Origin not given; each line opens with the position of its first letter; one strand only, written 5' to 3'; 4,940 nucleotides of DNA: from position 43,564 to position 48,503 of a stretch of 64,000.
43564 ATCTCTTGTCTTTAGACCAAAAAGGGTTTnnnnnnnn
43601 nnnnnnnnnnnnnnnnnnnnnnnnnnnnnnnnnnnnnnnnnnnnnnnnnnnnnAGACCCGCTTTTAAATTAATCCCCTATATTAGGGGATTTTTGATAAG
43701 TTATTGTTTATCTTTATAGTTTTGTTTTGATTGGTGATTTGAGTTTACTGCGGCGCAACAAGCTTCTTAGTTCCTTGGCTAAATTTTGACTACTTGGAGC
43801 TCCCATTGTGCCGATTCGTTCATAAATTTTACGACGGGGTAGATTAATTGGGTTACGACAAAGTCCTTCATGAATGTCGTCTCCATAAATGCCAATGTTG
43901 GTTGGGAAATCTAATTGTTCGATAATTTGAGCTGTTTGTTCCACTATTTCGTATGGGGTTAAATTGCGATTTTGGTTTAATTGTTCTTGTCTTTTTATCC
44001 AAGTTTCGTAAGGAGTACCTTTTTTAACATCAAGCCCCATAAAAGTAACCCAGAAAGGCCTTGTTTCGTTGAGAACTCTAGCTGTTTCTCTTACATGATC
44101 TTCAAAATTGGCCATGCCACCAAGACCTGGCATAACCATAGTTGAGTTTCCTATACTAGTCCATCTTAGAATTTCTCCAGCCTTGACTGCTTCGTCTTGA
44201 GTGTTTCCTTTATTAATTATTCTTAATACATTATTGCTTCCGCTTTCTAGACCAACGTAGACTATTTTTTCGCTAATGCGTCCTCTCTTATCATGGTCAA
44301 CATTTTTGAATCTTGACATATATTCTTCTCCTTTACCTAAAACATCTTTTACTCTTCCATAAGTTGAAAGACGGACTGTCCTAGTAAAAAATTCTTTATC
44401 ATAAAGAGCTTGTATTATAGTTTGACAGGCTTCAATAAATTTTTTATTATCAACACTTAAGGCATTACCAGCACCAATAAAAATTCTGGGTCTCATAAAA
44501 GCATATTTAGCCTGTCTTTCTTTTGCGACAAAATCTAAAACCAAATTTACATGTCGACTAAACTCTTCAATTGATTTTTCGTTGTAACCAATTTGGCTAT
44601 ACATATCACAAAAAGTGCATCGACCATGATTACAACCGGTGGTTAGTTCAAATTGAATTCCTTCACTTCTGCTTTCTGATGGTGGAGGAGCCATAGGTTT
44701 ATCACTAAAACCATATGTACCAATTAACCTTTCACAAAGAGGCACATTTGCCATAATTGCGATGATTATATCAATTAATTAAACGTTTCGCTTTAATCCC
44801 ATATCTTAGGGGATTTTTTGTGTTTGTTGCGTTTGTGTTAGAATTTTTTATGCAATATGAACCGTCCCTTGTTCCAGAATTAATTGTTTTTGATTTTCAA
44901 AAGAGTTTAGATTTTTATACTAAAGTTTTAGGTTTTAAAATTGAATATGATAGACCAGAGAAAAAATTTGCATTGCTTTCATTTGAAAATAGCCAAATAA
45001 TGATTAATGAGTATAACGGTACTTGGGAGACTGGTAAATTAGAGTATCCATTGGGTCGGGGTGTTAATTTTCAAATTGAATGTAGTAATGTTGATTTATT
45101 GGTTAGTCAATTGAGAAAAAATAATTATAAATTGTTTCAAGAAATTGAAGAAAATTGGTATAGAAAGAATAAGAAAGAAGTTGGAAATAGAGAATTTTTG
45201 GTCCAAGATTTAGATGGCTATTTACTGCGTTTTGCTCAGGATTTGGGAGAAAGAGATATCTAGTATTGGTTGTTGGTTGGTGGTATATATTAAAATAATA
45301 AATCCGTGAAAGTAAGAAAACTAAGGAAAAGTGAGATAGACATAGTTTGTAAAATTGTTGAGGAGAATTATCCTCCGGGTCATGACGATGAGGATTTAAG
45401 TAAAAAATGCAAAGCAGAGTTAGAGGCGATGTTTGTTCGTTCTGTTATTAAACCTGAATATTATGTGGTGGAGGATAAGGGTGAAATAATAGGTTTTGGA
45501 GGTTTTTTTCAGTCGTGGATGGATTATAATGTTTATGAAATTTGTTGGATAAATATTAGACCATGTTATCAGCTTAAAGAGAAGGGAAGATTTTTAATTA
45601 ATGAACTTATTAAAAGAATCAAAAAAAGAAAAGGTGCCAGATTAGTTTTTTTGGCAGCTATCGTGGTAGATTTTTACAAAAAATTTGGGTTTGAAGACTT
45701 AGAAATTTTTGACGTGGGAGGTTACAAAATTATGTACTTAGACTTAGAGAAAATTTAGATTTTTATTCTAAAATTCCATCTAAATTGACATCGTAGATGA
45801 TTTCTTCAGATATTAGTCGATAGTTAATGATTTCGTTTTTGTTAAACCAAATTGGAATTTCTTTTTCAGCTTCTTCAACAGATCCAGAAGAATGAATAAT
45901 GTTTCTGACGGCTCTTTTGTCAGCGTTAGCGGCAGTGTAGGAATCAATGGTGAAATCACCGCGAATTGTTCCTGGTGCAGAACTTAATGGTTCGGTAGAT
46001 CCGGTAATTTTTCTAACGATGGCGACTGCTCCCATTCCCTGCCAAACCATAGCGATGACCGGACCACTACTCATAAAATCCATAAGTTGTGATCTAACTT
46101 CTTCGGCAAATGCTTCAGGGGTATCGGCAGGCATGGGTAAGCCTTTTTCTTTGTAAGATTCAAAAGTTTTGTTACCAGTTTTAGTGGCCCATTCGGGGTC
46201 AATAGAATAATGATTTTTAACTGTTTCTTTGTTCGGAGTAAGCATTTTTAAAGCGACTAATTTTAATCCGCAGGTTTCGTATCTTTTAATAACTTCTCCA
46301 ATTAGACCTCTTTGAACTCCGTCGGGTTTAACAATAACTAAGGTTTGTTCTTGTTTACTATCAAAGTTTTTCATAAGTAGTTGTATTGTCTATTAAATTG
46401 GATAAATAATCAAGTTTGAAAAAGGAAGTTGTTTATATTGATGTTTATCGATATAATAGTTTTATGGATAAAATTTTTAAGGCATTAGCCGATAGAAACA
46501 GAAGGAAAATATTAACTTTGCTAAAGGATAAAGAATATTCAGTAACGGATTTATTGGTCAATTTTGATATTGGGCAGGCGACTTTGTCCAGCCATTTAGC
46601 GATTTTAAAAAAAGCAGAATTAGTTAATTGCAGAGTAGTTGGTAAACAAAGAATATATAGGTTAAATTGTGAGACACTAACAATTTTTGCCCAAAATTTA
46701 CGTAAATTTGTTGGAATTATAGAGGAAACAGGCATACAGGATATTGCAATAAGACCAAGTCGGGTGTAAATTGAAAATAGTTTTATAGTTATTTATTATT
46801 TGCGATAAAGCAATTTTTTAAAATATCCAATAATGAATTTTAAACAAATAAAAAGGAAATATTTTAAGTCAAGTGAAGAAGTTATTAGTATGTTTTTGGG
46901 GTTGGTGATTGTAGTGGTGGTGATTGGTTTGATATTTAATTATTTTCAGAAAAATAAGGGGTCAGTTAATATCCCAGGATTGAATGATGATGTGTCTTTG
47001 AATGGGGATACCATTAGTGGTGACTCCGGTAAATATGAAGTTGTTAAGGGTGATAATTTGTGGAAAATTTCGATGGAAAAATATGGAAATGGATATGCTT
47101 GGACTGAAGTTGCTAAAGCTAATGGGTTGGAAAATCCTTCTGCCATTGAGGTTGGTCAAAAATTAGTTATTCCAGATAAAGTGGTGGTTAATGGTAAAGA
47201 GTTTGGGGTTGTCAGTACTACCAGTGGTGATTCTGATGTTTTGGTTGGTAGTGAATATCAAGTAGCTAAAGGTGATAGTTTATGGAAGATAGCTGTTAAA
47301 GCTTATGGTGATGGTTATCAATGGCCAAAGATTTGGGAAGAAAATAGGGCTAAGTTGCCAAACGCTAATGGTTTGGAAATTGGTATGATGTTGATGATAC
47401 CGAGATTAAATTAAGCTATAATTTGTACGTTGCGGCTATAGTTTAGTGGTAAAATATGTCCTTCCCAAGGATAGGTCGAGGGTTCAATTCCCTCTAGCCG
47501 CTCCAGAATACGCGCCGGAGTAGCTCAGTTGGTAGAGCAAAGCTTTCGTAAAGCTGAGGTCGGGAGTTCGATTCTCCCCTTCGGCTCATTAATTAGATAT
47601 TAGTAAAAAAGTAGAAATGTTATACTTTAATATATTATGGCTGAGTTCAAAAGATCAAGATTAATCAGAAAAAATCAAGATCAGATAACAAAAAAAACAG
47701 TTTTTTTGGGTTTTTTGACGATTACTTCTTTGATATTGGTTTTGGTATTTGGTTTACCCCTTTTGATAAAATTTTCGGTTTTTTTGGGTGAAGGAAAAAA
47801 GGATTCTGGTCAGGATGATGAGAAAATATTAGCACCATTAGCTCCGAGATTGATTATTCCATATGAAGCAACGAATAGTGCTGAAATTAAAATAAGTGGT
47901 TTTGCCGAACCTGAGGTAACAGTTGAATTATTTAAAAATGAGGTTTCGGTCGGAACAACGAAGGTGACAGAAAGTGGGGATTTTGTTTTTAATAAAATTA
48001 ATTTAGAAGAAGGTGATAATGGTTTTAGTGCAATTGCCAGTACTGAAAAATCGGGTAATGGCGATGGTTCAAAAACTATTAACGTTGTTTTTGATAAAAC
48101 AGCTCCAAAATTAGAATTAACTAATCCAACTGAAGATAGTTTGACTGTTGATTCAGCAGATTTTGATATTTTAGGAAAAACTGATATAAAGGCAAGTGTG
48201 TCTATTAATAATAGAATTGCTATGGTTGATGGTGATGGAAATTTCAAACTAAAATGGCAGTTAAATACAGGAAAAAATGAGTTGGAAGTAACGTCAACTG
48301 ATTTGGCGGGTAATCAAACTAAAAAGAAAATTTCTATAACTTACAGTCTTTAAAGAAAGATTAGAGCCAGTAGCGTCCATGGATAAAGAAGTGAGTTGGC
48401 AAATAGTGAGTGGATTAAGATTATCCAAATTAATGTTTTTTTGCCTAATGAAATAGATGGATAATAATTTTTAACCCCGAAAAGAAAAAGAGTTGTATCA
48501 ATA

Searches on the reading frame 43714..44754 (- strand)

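Call 13: search_protein_families(library=pfam, proteins=[window:43714-44754:-])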
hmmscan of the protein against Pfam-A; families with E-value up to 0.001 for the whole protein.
window:43714-44754:- (346 aa): 1 family
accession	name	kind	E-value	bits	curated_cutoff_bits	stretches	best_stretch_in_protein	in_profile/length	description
PF04055.27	Radical_SAM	-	3.2e-11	44.1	29.5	1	36-214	2-154/166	Radical SAM superfamily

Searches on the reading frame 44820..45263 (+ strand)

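Call 70: search_protein_families(library=pfam, proteins=[window:44820-45263:+], max_evalue=0.0001)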
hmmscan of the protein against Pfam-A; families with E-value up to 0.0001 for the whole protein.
window:44820-45263:+ (147 aa): 2 families
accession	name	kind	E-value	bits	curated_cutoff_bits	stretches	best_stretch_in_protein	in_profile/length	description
PF00903.31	Glyoxalase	-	3.5e-08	34.3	20.6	1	21-138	7-121/121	Glyoxalase/Bleomycin resistance protein/Dioxygenase superfamily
PF22677.2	Ble-like_N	-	9.7e-05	22.5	24.5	0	19-53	5-38/41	Bleomycin resistance protein-like N-terminal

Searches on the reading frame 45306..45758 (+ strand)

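Call 70: search_protein_families(library=pfam, proteins=[window:45306-45758:+], max_evalue=0.0001)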
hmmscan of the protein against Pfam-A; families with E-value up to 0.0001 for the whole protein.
window:45306-45758:+ (150 aa): 4 families
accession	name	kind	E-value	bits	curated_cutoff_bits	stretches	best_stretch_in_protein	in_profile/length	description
PF00583.31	Acetyltransf_1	-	6.3e-12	46.2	20.7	1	17-129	7-116/116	Acetyltransferase (GNAT) family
PF13508.13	Acetyltransf_7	-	8.3e-11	42.6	27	1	51-130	4-83/84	Acetyltransferase (GNAT) domain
PF13527.13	Acetyltransf_9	-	2.4e-08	34.4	25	1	3-130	2-125/127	Acetyltransferase (GNAT) domain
PF13673.13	Acetyltransf_10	-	2.3e-06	28.1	23.6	1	51-132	30-110/128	Acetyltransferase (GNAT) domain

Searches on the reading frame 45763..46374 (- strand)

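Call 70: search_protein_families(library=pfam, proteins=[window:45763-46374:-], max_evalue=0.0001)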
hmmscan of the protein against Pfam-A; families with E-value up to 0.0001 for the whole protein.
window:45763-46374:- (203 aa): 1 family
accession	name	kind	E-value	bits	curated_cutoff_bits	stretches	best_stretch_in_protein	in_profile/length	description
PF00334.24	NDK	-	3.7e-40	137.4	27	2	95-182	58-135/135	Nucleoside diphosphate kinase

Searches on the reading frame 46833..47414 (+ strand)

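Call 70: search_protein_families(library=pfam, proteins=[window:46833-47414:+], max_evalue=0.0001)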
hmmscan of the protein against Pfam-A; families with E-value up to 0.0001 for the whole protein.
window:46833-47414:+ (193 aa): 2 families
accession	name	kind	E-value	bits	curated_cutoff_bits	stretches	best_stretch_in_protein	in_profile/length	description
PF01476.26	LysM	-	1.7e-21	76.3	20.9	2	68-114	1-43/43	LysM domain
PF23457.1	LysM2_NFP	-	9e-10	38.9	36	1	68-114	8-54/56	NFP LysM2 domain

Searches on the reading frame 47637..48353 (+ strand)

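Call 70: search_protein_families(library=pfam, proteins=[window:47637-48353:+], max_evalue=0.0001)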
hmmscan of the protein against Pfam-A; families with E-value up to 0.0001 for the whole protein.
window:47637-48353:+ (238 aa): 3 families
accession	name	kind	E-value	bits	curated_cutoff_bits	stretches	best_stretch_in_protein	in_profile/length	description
PF09136.16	Glucodextran_B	-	2.4e-15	56.7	27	1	157-236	1-81/83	Glucodextranase, domain B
PF17936.7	Big_6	-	5.5e-11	43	27.6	1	168-230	7-76/83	Bacterial Ig domain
PF19077.6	Big_13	-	1.1e-08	35.9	27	0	162-234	24-98/102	Bacterial Ig-like domain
